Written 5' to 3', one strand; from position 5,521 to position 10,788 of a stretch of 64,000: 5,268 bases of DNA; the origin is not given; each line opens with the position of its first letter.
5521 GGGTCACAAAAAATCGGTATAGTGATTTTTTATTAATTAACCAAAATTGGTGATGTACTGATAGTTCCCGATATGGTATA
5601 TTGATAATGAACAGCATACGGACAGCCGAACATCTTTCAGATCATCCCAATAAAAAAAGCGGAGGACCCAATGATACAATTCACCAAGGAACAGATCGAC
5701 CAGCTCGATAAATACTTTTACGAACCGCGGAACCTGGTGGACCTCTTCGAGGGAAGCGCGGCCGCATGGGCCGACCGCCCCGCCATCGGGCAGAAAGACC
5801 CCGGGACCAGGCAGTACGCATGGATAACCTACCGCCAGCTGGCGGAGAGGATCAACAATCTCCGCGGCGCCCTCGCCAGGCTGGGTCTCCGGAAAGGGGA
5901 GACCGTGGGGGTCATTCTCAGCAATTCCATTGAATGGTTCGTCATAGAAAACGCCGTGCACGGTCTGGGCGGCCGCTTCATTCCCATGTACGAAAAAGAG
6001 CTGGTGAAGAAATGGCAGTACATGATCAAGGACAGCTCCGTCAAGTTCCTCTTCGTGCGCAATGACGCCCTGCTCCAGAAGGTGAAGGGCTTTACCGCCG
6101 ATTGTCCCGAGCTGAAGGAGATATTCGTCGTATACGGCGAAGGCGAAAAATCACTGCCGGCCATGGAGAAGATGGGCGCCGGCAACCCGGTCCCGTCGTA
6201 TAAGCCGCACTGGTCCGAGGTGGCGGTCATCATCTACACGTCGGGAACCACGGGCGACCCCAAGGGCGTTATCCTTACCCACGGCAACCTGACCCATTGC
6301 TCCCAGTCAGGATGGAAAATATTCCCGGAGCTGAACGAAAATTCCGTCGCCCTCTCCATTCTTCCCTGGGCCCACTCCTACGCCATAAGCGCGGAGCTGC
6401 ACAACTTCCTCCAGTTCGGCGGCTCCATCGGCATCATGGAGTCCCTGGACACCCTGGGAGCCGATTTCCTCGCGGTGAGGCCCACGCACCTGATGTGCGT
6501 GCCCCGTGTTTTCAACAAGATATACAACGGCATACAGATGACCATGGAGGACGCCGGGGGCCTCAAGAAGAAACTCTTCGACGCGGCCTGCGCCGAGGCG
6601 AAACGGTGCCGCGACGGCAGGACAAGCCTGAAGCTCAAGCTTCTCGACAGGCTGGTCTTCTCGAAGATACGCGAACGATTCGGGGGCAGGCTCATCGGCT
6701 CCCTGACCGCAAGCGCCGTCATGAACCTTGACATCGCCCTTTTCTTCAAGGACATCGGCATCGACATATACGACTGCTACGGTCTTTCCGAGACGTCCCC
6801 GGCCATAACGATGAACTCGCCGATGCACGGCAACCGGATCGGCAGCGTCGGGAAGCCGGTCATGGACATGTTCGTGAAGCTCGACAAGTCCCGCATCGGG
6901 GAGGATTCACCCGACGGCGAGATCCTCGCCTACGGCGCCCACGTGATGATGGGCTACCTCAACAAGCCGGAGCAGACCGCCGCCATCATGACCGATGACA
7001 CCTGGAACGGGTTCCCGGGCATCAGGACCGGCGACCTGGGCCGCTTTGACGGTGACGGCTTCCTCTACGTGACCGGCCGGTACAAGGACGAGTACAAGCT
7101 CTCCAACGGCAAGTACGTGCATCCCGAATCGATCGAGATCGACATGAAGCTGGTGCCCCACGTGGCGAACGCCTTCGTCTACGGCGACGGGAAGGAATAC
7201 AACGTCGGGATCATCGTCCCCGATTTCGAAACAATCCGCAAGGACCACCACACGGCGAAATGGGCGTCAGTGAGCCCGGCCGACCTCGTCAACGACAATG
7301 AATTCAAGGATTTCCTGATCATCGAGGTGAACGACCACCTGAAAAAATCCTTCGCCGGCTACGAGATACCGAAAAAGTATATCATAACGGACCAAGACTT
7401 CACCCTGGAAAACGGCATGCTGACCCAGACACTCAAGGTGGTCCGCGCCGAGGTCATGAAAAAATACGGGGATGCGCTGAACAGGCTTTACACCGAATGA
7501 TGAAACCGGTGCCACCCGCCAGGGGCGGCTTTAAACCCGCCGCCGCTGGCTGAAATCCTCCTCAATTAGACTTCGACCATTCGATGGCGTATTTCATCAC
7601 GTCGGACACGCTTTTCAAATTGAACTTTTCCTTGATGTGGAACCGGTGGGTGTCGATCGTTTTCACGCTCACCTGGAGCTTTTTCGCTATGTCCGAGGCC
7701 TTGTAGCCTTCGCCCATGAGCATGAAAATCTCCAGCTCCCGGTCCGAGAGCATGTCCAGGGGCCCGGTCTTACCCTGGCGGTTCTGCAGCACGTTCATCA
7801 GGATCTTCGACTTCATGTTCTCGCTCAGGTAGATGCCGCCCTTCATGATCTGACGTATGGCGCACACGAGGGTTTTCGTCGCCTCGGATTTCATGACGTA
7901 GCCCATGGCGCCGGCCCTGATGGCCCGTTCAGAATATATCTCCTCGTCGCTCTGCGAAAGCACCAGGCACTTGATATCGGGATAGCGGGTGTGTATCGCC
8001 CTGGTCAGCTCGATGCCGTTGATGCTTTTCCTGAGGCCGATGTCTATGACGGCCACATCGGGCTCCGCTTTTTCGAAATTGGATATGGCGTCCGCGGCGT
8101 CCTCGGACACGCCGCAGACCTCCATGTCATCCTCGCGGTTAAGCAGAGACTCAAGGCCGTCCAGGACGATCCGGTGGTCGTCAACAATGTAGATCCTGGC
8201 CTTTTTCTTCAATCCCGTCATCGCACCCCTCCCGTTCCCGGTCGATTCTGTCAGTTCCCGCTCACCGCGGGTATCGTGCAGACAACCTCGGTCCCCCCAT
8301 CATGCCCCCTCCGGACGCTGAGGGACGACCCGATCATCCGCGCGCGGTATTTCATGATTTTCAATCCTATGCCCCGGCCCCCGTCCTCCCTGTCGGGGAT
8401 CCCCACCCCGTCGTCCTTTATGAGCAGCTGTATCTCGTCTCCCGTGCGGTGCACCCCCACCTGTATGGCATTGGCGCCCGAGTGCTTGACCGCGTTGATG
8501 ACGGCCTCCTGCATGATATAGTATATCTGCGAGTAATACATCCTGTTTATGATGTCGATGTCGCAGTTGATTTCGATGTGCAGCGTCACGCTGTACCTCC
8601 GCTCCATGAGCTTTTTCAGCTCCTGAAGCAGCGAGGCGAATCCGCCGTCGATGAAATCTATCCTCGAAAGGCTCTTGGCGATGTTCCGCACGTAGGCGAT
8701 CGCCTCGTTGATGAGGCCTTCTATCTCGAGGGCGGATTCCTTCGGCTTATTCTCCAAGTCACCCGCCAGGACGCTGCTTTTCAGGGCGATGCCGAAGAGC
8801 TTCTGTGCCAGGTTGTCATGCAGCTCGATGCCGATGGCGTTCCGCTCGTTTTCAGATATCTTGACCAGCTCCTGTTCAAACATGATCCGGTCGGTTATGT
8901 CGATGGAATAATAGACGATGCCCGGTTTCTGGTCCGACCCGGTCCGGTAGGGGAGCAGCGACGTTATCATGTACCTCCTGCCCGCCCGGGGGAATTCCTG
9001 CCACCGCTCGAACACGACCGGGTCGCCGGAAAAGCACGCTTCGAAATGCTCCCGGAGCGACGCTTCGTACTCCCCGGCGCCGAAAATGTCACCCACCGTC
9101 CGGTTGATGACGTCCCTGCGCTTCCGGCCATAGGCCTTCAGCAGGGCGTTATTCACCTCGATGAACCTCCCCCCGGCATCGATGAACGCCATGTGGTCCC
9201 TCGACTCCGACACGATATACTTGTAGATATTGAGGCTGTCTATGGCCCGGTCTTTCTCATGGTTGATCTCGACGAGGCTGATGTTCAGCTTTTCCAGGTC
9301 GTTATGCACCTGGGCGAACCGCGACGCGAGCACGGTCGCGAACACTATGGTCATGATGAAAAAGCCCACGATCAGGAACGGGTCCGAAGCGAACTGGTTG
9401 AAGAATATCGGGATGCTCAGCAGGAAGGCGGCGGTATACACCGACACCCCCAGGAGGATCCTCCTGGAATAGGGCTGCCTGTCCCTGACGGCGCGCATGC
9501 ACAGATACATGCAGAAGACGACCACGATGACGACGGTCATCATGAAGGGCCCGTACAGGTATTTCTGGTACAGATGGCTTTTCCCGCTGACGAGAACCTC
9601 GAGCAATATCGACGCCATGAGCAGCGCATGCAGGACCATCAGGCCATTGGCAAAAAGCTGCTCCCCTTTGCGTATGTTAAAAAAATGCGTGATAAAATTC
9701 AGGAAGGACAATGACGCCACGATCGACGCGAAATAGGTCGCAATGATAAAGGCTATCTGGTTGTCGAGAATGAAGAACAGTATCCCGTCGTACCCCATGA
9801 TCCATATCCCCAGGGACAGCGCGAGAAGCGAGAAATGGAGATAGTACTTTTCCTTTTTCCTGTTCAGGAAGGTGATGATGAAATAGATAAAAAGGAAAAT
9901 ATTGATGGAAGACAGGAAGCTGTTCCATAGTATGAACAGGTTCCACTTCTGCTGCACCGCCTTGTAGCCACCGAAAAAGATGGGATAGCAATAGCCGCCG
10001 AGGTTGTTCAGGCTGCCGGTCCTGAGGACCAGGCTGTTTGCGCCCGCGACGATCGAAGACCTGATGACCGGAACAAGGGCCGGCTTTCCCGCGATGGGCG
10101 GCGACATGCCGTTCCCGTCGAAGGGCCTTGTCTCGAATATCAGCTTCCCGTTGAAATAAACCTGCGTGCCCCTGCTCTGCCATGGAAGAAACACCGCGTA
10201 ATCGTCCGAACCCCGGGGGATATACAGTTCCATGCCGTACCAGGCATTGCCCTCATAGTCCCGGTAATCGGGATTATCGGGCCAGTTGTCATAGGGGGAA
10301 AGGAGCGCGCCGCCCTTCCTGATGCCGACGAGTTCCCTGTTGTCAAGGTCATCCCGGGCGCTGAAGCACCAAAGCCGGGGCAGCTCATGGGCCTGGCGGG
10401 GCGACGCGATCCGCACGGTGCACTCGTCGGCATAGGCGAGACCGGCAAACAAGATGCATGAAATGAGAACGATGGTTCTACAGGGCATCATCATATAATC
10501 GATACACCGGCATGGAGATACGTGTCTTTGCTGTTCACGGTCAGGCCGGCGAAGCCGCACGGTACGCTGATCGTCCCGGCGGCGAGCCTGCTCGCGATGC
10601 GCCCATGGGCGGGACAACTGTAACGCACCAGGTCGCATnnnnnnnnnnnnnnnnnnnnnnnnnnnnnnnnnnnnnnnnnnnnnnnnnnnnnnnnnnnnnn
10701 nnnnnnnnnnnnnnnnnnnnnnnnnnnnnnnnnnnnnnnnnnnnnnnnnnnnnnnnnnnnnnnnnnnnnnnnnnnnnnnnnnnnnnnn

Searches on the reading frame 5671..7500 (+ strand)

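Call 75: search_protein_families(library=pfam, proteins=[window:5671-7500:+], max_evalue=0.00001)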
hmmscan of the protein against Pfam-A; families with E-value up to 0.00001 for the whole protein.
window:5671-7500:+ (609 aa): 1 family
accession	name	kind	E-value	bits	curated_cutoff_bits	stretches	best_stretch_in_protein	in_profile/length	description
PF00501.34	AMP-binding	-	2.2e-67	228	29.9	1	26-430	1-384/384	AMP-binding enzyme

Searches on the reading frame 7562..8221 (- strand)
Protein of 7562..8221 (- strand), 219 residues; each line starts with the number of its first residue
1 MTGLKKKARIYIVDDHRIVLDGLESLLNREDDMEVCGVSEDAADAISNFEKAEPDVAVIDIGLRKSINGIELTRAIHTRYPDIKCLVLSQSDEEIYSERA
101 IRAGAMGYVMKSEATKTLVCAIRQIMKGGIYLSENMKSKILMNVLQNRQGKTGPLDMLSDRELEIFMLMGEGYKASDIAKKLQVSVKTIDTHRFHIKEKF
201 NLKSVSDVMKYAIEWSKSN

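Call 18: search_protein_families(library=pfam, proteins=[window:7562-8221:-], max_evalue=0.001)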
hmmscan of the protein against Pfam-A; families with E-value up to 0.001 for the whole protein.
window:7562-8221:- (219 aa): 3 families
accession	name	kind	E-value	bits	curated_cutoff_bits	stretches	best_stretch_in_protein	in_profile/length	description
PF00072.30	Response_reg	-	1.2e-22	80.6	30.2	1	10-122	1-110/111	Response regulator receiver domain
PF00196.25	GerE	-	1.7e-12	47.2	23.5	1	157-212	2-57/57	Bacterial regulatory proteins, luxR family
PF08281.18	Sigma70_r4_2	-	3.5e-06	27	25.7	1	155-199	8-53/54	Sigma-70, region 4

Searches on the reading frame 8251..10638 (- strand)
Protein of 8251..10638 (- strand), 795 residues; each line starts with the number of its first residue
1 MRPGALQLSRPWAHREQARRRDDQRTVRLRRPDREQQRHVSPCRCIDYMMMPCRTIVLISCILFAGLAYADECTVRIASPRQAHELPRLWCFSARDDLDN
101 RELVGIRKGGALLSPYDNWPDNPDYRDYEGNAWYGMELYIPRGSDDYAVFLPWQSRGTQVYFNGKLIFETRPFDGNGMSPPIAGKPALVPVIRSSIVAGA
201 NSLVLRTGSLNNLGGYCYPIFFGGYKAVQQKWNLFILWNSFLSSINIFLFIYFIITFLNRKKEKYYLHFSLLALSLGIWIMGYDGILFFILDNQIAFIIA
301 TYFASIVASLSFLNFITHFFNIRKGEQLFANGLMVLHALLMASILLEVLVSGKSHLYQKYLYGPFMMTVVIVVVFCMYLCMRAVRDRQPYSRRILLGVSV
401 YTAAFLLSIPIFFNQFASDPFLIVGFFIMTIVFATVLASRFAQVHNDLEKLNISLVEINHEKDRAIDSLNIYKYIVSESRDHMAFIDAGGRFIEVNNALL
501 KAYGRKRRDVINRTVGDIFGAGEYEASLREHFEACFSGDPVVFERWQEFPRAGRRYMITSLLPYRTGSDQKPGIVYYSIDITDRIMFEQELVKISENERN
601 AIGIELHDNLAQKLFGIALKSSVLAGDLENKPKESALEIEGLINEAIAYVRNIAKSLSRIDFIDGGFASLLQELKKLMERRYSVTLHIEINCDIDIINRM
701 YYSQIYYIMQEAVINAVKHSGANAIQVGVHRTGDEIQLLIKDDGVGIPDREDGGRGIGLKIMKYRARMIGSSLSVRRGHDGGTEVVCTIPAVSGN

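Call 18: search_protein_families(library=pfam, proteins=[window:8251-10638:-], max_evalue=0.001)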
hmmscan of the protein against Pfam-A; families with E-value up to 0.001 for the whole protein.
window:8251-10638:- (795 aa): 6 families
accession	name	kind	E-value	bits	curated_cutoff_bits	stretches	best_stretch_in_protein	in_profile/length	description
PF07695.17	7TMR-DISM_7TM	-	1.2e-14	55.2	29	1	238-440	4-205/205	7TM diverse intracellular signalling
PF02518.31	HATPase_c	-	1.2e-13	51.9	26.4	1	704-791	5-109/111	Histidine kinase-, DNA gyrase B-, and HSP90-like ATPase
PF07730.19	HisKA_3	-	6.5e-10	39.9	24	1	598-657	1-63/68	Histidine kinase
PF08448.16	PAS_4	-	3.6e-07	30.8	23.1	1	479-584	4-108/110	PAS fold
PF13426.13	PAS_9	-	1.7e-06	28.7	27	1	481-583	2-103/103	PAS domain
PF13581.12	HATPase_c_2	-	0.00024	21.6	27.4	1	704-785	31-123/127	Histidine kinase-like ATPase domain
